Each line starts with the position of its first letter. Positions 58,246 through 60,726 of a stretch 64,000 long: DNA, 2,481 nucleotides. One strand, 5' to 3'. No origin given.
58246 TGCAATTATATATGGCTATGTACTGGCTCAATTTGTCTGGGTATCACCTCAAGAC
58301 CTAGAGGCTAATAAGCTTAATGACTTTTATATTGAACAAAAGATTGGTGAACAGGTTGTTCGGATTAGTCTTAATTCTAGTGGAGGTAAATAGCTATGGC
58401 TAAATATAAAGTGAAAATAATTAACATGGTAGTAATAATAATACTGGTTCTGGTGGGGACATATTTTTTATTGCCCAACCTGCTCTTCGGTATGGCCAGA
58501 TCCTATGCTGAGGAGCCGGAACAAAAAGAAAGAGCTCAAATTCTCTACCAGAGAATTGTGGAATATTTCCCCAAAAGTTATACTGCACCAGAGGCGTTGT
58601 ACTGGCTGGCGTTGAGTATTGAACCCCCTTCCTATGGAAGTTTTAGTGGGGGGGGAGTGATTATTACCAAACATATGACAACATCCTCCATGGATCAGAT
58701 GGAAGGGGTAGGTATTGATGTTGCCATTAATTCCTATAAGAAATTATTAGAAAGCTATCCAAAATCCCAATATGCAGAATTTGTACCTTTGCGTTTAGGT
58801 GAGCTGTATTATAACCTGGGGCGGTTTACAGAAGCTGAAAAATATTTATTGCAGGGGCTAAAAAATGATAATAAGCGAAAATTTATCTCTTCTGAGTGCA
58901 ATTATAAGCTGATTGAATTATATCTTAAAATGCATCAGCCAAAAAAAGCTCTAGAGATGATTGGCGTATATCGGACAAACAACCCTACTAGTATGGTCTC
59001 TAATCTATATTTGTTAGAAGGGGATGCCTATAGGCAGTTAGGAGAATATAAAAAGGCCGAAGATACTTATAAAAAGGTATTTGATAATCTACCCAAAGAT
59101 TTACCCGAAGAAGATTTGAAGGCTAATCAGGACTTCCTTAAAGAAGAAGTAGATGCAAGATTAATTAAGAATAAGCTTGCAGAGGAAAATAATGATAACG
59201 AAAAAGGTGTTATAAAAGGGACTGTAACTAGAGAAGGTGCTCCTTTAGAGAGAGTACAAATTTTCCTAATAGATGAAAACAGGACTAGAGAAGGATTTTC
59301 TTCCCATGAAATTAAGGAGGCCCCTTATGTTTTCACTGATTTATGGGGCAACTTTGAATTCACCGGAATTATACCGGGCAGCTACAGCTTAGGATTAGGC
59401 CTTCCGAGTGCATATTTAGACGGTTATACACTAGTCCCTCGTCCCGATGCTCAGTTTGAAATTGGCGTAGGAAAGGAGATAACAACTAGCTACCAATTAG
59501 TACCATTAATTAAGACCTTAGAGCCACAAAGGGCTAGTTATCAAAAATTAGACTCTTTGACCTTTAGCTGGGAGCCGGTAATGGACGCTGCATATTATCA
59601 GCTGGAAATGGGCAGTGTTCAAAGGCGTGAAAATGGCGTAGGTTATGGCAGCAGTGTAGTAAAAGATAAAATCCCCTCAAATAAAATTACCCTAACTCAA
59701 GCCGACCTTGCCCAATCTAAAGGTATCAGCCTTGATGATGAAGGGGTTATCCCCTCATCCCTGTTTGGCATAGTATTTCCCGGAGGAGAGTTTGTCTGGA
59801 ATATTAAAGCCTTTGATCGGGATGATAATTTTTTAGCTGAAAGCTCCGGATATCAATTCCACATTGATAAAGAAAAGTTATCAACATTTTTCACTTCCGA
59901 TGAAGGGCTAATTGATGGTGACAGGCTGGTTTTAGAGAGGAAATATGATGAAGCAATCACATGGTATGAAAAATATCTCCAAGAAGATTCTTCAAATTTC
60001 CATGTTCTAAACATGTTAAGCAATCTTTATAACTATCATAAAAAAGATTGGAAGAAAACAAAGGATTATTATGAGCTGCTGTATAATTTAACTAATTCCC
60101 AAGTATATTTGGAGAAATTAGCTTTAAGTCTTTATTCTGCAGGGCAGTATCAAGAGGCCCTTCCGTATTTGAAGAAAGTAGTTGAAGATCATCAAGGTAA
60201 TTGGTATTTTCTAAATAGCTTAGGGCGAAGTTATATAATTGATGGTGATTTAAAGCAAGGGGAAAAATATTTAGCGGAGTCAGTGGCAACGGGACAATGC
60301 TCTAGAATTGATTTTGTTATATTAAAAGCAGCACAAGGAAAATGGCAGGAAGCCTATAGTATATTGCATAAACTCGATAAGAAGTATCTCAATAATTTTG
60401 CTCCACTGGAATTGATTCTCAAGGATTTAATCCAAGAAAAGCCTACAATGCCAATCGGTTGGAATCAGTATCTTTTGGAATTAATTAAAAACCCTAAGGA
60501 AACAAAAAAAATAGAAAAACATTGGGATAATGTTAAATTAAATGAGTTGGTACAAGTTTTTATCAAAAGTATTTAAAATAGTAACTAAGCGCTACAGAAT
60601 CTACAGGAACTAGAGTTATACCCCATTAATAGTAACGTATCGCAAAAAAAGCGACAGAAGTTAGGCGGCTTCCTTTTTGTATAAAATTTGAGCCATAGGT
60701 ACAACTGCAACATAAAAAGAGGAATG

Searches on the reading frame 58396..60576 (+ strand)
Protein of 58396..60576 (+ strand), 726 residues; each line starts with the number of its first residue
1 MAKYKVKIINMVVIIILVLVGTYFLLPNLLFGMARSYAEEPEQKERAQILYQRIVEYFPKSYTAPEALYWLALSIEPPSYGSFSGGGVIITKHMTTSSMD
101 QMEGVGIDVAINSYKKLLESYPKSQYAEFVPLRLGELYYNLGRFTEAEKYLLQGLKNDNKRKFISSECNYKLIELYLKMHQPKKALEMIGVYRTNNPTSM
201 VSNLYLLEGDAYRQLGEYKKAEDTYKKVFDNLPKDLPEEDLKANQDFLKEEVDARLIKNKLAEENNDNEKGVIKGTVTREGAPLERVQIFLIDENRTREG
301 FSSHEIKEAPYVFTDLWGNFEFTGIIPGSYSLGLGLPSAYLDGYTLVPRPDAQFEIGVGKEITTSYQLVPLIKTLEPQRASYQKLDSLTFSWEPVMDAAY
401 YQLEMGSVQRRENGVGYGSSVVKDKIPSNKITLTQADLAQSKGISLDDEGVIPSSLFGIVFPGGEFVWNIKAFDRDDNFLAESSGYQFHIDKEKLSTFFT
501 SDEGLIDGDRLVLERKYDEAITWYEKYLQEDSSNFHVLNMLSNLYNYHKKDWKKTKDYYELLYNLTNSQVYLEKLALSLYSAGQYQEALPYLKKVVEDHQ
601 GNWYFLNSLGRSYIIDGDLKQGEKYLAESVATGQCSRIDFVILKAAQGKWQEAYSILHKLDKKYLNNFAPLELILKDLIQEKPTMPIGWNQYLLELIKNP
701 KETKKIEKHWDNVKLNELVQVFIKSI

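Call 69: search_protein_families(library=pfam, proteins=[window:58396-60576:+])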
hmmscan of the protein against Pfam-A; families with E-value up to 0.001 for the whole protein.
window:58396-60576:+ (726 aa): 16 families
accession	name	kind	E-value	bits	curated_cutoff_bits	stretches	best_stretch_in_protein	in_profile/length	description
PF14559.12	TPR_19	-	3.1e-21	75.9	25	1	579-631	1-53/68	Tetratricopeptide repeat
PF13432.12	TPR_16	-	1.8e-17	63.8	32.7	1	574-629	2-57/65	Tetratricopeptide repeat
PF13428.12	TPR_14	-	6.5e-16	57.7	23.5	0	203-235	2-34/44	Tetratricopeptide repeat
PF07719.23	TPR_2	-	3.5e-15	55.2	27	0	133-158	6-31/34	Tetratricopeptide repeat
PF13174.12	TPR_6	-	2.8e-14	53.1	26.3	0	30-61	3-33/33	Tetratricopeptide repeat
PF13424.12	TPR_12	-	2.7e-13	50.3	30.1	0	201-232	44-75/77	Tetratricopeptide repeat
PF13176.12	TPR_7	-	1.3e-11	44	27.9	0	133-160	4-33/36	Tetratricopeptide repeat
PF12895.13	ANAPC3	-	3e-10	40.7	27.2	0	558-626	11-79/82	Anaphase-promoting complex, cyclosome, subunit 3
PF13181.12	TPR_8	-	4e-10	39.5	25.7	0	204-229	3-28/34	Tetratricopeptide repeat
PF13374.12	TPR_10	-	1.1e-09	38.4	27.5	0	572-599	5-32/42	Tetratricopeptide repeat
PF00515.34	TPR_1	-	4.2e-09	36.3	27.8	0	205-230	4-29/34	Tetratricopeptide repeat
PF09976.15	TPR_21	-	3.9e-08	33.7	25.5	1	112-236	60-180/193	Tetratricopeptide repeat-like domain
PF20308.4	TPR-S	-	0.00011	23.2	27.6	0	551-613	1-61/102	Tetratricopeptide Repeats-Sensor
PF00637.26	Clathrin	-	0.00033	20.8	29.6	0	137-192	16-68/143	Region in Clathrin and VPS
PF17874.7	TPR_MalT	-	0.00059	19.6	45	0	129-174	123-169/336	MalT-like TPR region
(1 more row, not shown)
